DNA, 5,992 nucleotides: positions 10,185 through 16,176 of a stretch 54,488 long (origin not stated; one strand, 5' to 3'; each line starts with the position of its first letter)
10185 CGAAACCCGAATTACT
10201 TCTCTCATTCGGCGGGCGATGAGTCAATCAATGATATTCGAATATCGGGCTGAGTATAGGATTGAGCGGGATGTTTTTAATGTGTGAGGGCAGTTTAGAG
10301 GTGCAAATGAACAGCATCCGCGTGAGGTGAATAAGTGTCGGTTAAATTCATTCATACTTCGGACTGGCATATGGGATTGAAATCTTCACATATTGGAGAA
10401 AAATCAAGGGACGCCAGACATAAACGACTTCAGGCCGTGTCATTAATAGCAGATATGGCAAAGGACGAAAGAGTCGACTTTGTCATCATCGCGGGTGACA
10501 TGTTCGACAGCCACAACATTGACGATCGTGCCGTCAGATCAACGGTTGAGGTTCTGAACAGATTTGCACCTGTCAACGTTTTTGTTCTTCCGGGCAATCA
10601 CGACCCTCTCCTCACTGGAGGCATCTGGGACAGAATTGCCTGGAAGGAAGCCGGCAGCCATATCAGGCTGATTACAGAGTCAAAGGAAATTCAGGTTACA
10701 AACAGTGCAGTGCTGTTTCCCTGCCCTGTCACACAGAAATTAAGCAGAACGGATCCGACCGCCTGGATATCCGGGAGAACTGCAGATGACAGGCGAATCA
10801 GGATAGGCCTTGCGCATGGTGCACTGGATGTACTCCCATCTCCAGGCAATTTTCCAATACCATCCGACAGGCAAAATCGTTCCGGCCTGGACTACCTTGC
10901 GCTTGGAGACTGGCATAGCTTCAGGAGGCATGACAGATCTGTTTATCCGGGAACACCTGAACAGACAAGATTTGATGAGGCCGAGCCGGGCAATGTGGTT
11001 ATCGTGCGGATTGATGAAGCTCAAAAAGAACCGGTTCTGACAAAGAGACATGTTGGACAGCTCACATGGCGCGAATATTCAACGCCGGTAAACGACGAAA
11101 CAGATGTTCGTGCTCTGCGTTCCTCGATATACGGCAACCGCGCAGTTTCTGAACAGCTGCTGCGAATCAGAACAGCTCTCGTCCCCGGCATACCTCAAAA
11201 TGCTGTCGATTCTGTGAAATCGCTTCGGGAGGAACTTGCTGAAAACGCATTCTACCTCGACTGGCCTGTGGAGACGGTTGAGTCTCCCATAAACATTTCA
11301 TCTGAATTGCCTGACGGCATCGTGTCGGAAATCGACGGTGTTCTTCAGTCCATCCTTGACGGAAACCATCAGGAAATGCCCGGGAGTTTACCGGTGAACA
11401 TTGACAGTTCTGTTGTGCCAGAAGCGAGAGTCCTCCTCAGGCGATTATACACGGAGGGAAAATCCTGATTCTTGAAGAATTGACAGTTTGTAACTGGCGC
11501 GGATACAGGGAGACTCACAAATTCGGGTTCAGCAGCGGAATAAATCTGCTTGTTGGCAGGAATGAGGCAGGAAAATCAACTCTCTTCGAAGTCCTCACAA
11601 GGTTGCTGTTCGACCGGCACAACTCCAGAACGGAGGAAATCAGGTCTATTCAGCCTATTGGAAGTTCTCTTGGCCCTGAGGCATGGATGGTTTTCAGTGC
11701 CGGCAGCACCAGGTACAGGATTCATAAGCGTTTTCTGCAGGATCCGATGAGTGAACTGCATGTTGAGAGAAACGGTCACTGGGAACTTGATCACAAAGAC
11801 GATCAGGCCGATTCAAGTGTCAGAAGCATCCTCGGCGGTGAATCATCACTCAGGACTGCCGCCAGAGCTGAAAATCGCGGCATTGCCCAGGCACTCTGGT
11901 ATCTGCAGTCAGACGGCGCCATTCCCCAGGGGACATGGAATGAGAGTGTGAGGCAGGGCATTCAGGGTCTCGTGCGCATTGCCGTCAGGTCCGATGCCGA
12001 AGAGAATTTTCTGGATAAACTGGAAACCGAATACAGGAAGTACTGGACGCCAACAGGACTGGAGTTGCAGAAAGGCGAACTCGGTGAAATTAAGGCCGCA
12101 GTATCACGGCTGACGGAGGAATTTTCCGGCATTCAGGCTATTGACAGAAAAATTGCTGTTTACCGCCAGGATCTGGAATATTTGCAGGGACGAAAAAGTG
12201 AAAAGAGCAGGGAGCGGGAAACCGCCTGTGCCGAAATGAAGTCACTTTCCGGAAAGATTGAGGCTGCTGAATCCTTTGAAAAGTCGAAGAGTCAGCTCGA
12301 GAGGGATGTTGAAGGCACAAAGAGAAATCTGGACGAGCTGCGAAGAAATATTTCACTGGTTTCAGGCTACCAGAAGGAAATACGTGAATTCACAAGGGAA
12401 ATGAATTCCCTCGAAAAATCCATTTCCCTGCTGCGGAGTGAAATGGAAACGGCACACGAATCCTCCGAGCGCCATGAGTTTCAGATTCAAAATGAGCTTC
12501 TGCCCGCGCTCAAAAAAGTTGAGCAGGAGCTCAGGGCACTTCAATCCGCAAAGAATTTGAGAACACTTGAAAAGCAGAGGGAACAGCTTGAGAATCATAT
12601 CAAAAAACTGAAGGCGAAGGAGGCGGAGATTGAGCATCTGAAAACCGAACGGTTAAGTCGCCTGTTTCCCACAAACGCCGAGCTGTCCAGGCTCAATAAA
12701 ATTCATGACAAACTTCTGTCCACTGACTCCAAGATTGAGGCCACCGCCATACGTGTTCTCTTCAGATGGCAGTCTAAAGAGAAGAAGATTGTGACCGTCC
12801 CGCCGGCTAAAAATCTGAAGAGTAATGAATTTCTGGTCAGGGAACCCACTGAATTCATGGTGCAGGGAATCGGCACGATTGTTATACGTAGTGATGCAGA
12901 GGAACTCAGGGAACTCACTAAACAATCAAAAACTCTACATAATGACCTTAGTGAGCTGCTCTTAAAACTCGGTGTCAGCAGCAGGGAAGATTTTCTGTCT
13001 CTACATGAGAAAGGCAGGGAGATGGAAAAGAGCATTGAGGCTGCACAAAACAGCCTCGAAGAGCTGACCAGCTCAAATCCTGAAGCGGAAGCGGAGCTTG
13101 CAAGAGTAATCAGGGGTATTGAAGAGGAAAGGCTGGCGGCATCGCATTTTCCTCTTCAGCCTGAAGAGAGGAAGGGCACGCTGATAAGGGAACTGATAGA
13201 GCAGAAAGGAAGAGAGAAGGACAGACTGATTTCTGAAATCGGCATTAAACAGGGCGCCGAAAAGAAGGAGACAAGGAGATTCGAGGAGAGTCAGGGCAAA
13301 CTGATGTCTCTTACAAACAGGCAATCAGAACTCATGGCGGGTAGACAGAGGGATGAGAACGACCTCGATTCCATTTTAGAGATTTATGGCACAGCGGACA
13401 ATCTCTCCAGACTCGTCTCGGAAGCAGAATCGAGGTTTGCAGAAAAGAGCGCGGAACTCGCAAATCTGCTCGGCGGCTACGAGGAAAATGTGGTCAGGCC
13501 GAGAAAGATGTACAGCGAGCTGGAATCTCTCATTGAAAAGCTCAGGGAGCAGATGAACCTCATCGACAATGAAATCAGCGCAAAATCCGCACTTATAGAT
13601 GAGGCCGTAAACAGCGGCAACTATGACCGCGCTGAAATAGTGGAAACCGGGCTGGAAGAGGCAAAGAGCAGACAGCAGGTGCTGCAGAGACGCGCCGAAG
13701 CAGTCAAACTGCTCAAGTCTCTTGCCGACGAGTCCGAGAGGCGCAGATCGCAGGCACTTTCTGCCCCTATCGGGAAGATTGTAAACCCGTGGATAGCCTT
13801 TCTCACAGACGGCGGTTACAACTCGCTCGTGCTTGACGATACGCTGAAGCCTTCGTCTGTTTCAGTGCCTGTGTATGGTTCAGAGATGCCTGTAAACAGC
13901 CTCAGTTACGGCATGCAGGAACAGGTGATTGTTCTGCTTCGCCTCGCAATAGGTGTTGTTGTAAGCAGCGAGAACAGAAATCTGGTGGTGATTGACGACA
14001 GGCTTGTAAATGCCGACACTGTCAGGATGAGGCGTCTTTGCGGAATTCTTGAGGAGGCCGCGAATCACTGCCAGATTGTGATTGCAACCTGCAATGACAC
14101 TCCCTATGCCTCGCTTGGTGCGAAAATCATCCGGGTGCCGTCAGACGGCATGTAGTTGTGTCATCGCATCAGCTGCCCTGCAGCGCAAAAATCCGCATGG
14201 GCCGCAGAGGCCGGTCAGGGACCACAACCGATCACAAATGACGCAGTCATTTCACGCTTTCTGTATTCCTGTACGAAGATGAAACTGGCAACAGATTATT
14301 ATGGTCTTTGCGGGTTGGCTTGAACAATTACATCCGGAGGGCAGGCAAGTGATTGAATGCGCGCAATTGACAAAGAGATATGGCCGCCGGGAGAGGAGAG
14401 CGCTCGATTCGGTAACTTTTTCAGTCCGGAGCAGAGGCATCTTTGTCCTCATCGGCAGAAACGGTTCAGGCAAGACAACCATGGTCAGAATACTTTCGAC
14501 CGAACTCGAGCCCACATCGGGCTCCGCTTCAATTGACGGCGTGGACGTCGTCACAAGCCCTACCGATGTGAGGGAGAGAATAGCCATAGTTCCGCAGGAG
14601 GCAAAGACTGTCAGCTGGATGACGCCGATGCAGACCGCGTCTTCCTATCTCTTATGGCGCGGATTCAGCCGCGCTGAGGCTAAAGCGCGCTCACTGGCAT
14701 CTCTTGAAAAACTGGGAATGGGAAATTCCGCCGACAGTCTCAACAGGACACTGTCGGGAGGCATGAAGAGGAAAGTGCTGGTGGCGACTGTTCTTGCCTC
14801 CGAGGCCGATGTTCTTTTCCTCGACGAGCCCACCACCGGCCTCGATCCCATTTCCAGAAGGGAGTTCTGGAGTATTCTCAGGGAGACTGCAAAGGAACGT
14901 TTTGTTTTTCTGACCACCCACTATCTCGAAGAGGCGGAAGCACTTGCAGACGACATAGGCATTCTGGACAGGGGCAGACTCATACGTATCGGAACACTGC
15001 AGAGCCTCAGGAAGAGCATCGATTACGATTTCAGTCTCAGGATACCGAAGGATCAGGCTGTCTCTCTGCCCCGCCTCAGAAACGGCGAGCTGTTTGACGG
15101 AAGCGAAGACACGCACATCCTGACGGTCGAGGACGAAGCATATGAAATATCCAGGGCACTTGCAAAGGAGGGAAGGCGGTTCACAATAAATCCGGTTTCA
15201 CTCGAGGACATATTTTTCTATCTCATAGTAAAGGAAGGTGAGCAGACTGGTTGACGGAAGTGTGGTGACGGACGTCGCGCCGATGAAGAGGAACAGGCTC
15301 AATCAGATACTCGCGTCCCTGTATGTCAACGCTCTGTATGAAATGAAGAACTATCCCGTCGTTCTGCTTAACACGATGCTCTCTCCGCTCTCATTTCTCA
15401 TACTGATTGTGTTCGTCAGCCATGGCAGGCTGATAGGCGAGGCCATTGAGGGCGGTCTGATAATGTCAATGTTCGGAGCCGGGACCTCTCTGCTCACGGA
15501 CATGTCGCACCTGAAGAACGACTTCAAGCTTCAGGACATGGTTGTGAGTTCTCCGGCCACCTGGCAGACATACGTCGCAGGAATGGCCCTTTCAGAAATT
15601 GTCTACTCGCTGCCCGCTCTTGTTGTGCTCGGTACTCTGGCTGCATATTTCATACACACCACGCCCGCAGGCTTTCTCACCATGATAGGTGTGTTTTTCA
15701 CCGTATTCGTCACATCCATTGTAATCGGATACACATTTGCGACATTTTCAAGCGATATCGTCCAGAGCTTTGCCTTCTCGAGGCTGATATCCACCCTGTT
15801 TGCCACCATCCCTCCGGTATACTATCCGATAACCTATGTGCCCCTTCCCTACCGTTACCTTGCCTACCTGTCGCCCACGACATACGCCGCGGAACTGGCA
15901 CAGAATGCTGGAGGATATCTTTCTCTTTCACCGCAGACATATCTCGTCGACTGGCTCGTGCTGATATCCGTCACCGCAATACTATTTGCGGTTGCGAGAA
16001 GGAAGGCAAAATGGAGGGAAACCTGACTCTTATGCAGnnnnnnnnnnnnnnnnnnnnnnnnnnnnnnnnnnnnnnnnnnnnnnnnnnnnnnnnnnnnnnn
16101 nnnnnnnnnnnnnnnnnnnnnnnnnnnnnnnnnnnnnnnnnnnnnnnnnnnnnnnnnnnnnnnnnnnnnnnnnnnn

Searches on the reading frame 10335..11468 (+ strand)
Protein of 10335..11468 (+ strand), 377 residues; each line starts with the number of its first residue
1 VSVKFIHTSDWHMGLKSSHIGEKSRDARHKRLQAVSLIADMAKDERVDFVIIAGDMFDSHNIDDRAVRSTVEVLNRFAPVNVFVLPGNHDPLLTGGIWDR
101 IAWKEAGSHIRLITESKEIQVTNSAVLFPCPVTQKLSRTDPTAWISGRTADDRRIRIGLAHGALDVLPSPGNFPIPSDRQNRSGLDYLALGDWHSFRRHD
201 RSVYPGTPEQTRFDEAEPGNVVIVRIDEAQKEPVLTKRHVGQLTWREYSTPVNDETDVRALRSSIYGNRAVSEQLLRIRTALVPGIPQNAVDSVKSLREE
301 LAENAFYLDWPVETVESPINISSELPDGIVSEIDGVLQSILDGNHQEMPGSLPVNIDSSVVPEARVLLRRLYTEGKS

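Call 27: search_protein_families(library=pfam, proteins=[window:10335-11468:+], max_evalue=0.0001)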
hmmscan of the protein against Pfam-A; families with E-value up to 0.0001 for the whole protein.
window:10335-11468:+ (377 aa): 1 family
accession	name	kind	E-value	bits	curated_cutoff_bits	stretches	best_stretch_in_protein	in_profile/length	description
PF00149.33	Metallophos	-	3.9e-13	50.7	21.5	1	4-165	2-159/191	Calcineurin-like phosphoesterase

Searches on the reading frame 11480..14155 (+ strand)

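Call 27: search_protein_families(library=pfam, proteins=[window:11480-14155:+], max_evalue=0.0001)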
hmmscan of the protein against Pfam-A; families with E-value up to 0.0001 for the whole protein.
window:11480-14155:+ (891 aa): 4 families
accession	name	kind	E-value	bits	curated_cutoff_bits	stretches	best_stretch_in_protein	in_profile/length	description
PF13175.12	AAA_15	-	5.3e-13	49.8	32.1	1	2-400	7-266/374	AAA ATPase domain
PF02463.25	SMC_N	-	1.7e-08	34.6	40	0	483-877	135-203/220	RecF/RecN/SMC N terminal domain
PF13555.12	AAA_29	-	5.3e-07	29.7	27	1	1-47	4-50/61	P-loop containing region of AAA domain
PF13476.12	AAA_23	-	6.6e-06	27.3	27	0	2-387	3-196/201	AAA domain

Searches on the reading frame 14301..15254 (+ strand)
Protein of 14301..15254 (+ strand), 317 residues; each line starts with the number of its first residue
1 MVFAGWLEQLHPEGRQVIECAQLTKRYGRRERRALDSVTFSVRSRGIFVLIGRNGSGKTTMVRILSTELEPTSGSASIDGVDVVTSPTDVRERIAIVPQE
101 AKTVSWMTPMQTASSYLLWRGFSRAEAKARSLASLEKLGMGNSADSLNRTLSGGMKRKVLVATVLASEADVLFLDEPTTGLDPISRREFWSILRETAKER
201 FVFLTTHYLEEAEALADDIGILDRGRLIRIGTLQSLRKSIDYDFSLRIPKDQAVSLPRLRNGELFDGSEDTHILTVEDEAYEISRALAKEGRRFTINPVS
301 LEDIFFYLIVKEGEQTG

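Call 27: search_protein_families(library=pfam, proteins=[window:14301-15254:+], max_evalue=0.0001)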
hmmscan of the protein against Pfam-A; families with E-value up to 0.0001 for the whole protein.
window:14301-15254:+ (317 aa): 4 families
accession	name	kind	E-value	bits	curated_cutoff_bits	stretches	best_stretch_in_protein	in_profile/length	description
PF00005.33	ABC_tran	-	1.8e-27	97.1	25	1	35-179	1-137/137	ABC transporter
PF13304.12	AAA_21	-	1.8e-13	51.7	27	1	141-207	228-298/304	AAA domain, putative AbiEii toxin, Type IV TA system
PF13175.12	AAA_15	-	1.5e-05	25.2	32.1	0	45-66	24-44/374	AAA ATPase domain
PF02463.25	SMC_N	-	2.4e-05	24.3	40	0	150-214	136-204/220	RecF/RecN/SMC N terminal domain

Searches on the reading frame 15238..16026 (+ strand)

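Call 27: search_protein_families(library=pfam, proteins=[window:15238-16026:+], max_evalue=0.0001)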
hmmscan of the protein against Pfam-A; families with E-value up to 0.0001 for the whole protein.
window:15238-16026:+ (262 aa): 1 family
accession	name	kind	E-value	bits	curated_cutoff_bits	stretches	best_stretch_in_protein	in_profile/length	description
PF01061.29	ABC2_membrane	-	4.2e-10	40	26.9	1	38-222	16-207/211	ABC-2 type transporter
